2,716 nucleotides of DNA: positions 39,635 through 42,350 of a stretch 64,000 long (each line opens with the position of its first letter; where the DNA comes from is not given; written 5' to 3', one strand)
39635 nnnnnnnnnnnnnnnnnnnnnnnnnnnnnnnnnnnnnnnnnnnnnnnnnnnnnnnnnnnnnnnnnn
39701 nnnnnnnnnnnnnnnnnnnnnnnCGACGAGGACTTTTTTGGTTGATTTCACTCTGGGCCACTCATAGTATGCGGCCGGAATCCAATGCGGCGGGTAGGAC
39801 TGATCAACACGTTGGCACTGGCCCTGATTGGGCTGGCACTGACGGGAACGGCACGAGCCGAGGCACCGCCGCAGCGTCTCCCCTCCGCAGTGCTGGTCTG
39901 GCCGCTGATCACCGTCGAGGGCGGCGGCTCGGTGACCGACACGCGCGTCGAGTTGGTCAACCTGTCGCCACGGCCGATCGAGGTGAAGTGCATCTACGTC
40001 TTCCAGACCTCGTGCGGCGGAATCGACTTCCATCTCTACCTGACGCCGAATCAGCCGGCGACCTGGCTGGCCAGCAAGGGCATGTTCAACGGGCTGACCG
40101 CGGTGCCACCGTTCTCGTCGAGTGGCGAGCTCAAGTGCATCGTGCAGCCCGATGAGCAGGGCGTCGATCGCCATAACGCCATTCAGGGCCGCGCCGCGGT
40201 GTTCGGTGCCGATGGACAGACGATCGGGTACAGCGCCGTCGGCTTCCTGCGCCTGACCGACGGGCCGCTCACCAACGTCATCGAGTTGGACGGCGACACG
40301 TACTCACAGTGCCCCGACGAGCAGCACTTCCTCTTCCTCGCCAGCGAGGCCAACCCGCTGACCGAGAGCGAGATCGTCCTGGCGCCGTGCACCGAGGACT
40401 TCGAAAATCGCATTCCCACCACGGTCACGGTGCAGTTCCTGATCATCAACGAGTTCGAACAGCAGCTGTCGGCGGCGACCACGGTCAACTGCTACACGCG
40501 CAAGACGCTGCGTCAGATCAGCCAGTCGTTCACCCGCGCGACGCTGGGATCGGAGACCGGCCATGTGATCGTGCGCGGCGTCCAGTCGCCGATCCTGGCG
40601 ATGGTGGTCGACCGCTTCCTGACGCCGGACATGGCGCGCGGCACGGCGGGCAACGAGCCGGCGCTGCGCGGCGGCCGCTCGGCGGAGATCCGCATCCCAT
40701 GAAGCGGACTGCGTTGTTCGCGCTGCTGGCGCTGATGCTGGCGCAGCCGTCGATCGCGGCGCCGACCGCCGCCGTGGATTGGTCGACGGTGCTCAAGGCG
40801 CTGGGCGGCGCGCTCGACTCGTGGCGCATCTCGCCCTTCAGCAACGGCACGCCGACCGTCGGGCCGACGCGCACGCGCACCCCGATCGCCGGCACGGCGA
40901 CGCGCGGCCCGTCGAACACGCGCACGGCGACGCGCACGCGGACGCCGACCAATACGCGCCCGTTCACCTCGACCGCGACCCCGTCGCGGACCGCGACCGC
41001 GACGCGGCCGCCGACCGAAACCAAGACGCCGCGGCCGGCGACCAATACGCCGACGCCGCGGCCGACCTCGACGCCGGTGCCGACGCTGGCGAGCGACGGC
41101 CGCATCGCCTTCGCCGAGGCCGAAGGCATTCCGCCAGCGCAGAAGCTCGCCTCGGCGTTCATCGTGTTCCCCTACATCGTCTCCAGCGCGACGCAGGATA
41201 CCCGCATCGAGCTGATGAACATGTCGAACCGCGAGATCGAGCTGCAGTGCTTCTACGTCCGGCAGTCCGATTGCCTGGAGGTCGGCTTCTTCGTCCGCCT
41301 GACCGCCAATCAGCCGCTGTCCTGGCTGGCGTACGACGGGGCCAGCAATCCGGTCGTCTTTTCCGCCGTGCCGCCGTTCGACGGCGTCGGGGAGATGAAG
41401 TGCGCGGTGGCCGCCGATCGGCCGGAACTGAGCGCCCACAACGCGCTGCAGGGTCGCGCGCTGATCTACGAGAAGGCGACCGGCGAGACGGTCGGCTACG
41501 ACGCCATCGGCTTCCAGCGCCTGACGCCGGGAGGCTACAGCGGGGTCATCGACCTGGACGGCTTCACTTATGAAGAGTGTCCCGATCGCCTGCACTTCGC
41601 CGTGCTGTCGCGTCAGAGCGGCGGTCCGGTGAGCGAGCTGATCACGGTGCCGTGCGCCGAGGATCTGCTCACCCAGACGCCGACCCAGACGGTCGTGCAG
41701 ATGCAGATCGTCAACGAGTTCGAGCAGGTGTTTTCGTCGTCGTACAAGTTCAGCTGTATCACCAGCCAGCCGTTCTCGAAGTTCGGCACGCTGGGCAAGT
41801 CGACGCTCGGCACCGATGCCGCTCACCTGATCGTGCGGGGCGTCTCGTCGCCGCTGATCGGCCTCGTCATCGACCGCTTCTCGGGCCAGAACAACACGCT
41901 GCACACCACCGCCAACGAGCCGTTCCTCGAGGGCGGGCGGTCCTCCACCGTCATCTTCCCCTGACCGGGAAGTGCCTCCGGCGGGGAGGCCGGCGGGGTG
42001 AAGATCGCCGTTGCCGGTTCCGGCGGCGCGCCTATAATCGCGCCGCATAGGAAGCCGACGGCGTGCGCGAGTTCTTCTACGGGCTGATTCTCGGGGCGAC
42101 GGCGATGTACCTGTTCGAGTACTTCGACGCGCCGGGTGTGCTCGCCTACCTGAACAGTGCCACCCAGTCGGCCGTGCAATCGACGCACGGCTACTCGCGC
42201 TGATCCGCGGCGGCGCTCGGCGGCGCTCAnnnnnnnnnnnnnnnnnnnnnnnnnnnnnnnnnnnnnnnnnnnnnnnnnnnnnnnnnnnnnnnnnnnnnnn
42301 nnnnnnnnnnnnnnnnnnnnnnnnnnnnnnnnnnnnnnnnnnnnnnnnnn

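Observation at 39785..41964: Tandem paralogous secreted proteins of an unrecognised Cys-containing family, one carrying a Thr/Pro/Arg-rich linker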

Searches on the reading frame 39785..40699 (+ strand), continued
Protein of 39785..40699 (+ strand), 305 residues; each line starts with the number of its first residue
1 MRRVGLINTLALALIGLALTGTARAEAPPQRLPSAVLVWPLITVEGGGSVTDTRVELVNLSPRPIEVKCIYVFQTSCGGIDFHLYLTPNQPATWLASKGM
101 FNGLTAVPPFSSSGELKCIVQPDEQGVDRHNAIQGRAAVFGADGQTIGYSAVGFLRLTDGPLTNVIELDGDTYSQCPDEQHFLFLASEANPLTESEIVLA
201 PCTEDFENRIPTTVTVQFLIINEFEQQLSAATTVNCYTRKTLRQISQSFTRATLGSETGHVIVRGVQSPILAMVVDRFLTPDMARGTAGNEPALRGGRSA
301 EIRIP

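Call 86: find_encoding_contigs(protein=P0161, flank=10000, max_places=1)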
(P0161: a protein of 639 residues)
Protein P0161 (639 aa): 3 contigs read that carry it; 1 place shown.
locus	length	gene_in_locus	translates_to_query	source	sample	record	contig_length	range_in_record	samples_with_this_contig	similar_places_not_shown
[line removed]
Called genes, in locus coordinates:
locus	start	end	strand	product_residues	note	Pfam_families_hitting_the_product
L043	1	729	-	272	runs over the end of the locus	-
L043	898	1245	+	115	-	PF25212:HVO_A0114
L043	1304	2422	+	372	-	-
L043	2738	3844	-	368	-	PF10128:OpcA_G6PD_assem, PF20171:OpcA_G6PD_C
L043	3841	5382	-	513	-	PF00479:G6PD_N, PF02781:G6PD_C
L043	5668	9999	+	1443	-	PF08450:SGL (faint), PF07494:Reg_prop (faint), PF24684:Vgb_lyase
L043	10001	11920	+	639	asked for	PF07494:Reg_prop (faint), PF08450:SGL (faint), PF13449:Phytase-like (faint), PF24684:Vgb_lyase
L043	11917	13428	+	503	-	PF14559:TPR_19 (faint), PF00515:TPR_1 (faint), PF07719:TPR_2 (faint), PF13371:TPR_9 (weak), PF12895:ANAPC3 (faint), PF13432:TPR_16 (weak)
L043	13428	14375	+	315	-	PF04773:FecR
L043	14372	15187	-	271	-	PF13672:PP2C_2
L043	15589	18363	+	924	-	PF13948:DUF4215 (weak)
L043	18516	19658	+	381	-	?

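Call 87: find_related_loci(query=A1, collection=viral_contigs, flank=5000)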
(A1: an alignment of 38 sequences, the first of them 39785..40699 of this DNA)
Query A1 (305 aa) in viral_contigs; peptide patterns used: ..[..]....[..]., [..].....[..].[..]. (x = any residue, [..] = any of these).
14 stretches matched a pattern, but none encodes a relative of the query by tblastn (E <= 1e-3).

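Call 90: search_protein_families(library=phrogs, proteins=[window:39785-40699:+], max_evalue=0.1)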
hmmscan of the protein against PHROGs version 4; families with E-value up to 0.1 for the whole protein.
window:39785-40699:+ (305 aa): 0 families

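Call 91: search_protein_families(library=padloc, proteins=[window:39785-40699:+], max_evalue=0.1)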
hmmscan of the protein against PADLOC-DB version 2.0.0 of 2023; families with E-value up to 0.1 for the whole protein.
window:39785-40699:+ (305 aa): 0 families

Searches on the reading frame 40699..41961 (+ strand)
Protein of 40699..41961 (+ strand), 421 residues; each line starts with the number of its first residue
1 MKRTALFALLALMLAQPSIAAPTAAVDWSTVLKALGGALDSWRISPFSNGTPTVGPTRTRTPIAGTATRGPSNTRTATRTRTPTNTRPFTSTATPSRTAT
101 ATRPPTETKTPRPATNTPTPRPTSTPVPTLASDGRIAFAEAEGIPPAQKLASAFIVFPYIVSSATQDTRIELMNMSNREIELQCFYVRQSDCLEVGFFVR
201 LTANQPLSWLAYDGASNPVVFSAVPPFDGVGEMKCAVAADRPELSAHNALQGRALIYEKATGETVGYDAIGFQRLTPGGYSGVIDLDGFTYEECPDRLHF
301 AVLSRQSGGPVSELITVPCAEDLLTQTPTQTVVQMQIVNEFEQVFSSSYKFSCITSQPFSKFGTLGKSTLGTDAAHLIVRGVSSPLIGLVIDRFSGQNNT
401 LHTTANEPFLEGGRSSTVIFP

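Call 4: search_protein_families(library=pfam, proteins=[window:40699-41961:+], max_evalue=1)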
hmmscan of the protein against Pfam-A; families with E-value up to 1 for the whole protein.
window:40699-41961:+ (421 aa): 1 family
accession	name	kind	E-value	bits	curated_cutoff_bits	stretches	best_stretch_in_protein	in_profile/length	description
PF01456.22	Mucin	-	0.62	10.5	34.7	0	6-126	7-110/143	Mucin-like glycoprotein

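Call 5: search_protein_families(library=ncbifam, proteins=[window:40699-41961:+], max_evalue=1)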
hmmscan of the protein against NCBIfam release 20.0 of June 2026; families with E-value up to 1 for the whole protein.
window:40699-41961:+ (421 aa): 0 families

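Call 66: find_homologous_proteins(query=window:40699-41961:+, max_evalue=1e-20)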
Query window:40699-41961:+ (421 aa): 300 proteins with E <= 1e-20 among 8000 candidates; the best 120 are listed.
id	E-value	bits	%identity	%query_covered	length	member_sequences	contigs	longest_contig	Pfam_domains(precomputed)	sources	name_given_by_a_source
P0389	1.4e-276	935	100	100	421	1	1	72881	-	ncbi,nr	ncbi:MAG: hypothetical protein SF182_04960 [Deltaproteobacteria bacterium]|nr:hypothetical protein [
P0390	5.1e-259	877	95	96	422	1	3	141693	-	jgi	jgi:hypothetical protein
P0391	2.1e-247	839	90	96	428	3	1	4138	-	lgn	-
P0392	1.7e-237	806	88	96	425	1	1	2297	-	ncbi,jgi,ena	jgi:hypothetical protein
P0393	2.3e-222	756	83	95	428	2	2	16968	-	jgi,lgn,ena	-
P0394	1.0e-218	744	82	96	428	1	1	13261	-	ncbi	ncbi:MAG: hypothetical protein ABI629_09090 [bacterium]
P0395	1.2e-216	737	79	96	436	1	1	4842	-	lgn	-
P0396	1.0e-212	724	78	100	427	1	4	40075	-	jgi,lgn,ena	-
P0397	7.9e-208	708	76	100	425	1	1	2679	-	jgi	jgi:hypothetical protein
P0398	2.9e-198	677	72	98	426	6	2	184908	-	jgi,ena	-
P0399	2.3e-190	651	71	96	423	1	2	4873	-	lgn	-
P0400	4.3e-189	647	73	98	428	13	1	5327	-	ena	-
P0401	5.7e-189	646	70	100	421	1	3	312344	-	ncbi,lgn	ncbi:MAG: hypothetical protein AB7V27_11000 [Candidatus Binatia bacterium]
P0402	5.7e-187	640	70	96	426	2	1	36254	-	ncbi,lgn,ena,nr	ncbi:MAG TPA: hypothetical protein VL049_29680 [Candidatus Dormibacteraeota bacterium]|nr:hypothetic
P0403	3.6e-186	637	67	94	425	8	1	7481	-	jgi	jgi:hypothetical protein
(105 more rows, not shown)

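Call 77: predict_structure(alignment_id=A6)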
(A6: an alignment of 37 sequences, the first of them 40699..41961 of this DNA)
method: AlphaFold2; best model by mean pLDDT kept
length: 421 residues; sequences in the alignment: 37
mean_pLDDT: 68.7   pTM: 0.60
mean pLDDT of the five models: 68.7, 65.3, 63.5, 62.0, 45.1
residues with pLDDT >= 90: 90; 70-90: 149; 50-70: 58; < 50: 124
segments of 3 or more residues with pLDDT < 50: 15-23, 42-150
pLDDT, mean of each block of 10 residues (from residue 1): 64 51 57 67 42 37 35 34 35 35 38 41 37 37 42 82 95 85 91 90 89 88 91 82 60 91 84 56 58 79 76 90 82 89 86 91 77 84 89 85 85 77 69
secondary structure, 60 per line:
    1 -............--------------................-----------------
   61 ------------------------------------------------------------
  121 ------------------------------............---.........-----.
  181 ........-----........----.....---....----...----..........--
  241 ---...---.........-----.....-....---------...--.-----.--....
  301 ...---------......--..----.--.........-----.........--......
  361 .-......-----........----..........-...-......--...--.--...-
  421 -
elements in order: H2-13 H28-43 E151-162 E166-174 E180-188 E194-201 E206-210 E214-217 E222-224 E229-238 E250-258 E264-268 E270-273 E283-285 E297-303 E313-318 E330-338 E344-352 E355-358 H363-368 E374-381 E386-395 E401-406 E409-411 E417-419

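Call 81: fold_search(model_id=the predicted structure, library=pdb)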
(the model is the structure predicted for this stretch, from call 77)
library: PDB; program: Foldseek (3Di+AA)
matches with E <= 10: 1356; with E <= 0.001: 4
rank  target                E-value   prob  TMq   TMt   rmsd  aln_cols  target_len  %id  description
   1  6kzb_B                6.9e-04  0.44  0.10  0.07  19.4       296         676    9  Transglutaminase2 complexed with calcium (released 2020-12-09)
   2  1nc7_D                7.7e-04  1.00  0.22  0.70   3.8       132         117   11  Crystal Structure of Thermotoga maritima 1070 (released 2003-07-01)
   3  6i56_B                8.5e-04  0.41  0.12  0.17  27.5       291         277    9  Crystal structure of PBSX exported protein XepA (released 2019-11-20)
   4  6i56_D                9.5e-04  0.54  0.13  0.19  27.0       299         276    8  Crystal structure of PBSX exported protein XepA (released 2019-11-20)
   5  1nc7_A                1.1e-03  1.00  0.21  0.65   5.2       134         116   10  Crystal Structure of Thermotoga maritima 1070 (released 2003-07-01)
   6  1nc7_B                1.4e-03  1.00  0.20  0.63   5.5       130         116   10  Crystal Structure of Thermotoga maritima 1070 (released 2003-07-01)
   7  7u1h_A                1.5e-03  0.16  0.11  0.12  17.5       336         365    9  Crystal structure of Lens culinaris vicilin (released 2022-03-09)
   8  4kkq_A                1.6e-03  0.23  0.10  0.16  19.7       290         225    9  Crystal structure of Vibrio cholerae RbmA (crystal form 1) (released 2013-05-22)
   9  1ipj_C                2.0e-03  0.21  0.12  0.13  18.0       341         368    9  CRYSTAL STRUCTURES OF RECOMBINANT AND NATIVE SOYBEAN BETA-CONGLYCININ BETA HOMOTRIMERS COMPLEXES WITH N-ACETYL-D-GLUCO (released 2002-05-16)
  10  1ipk_B                2.0e-03  0.16  0.11  0.12  18.1       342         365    9  CRYSTAL STRUCTURES OF RECOMBINANT AND NATIVE SOYBEAN BETA-CONGLYCININ BETA HOMOTRIMERS (released 2002-05-16)
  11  4kkp_A                3.2e-03  0.33  0.12  0.20  20.1       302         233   10  Crystal structure of Vibrio cholerae RbmA (crystal form 2) (released 2013-05-22)
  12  4qd2_A                3.2e-03  0.30  0.13  0.20  19.5       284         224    8  Molecular basis for disruption of E-cadherin adhesion by botulinum neurotoxin A complex (released 2014-06-25)
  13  1uik_A                3.4e-03  0.15  0.11  0.12  16.4       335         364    8  Crystal structure of soybean beta-conglycinin alpha prime homotrimer (released 2004-07-16)
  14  8ofd                  3.8e-03  0.18  0.12  0.13  17.1       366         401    6  Crystal structure of beta-conglutin from Lupinus albus refined to 2.81 A (released 2023-06-14)
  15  8kcx_A                4.2e-03  0.51  0.15  0.11  17.8       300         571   10  Cryo-EM structure of human SIDT1 (released 2024-06-12)
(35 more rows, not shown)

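Call 90: search_protein_families(library=phrogs, proteins=[window:40699-41961:+], max_evalue=0.1)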
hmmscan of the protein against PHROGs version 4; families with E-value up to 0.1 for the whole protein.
window:40699-41961:+ (421 aa): 2 families
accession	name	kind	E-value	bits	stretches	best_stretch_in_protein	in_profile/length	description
phrog_7187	-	unknown function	0.027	14.8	1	49-164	365-460/527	-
phrog_30731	-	unknown function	0.09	11.7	0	71-149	738-816/1060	-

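Call 91: search_protein_families(library=padloc, proteins=[window:40699-41961:+], max_evalue=0.1)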
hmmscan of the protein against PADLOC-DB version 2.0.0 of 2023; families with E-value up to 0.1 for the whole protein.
window:40699-41961:+ (421 aa): 1 family
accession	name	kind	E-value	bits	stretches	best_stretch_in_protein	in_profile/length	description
PDLC04061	PD-T4-6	-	0.097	10.1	0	39-128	386-480/510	-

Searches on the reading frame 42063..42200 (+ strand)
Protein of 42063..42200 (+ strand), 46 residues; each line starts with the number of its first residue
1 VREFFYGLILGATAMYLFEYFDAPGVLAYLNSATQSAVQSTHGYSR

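Call 61: search_protein_families(library=pfam, proteins=[window:42063-42200:+], max_evalue=1)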
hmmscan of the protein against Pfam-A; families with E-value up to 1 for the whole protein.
seq(46 aa): 1 family
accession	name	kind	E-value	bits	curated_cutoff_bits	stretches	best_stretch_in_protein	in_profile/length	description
PF23468.1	ARC6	-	0.2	11.5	24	1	14-38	150-174/188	Plastid division regulator alpha solenoid domain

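Call 88: search_protein_families(library=ncbifam, proteins=[window:42063-42200:+], max_evalue=1)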
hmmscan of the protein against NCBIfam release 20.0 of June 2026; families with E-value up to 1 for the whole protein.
seq(46 aa): 0 families
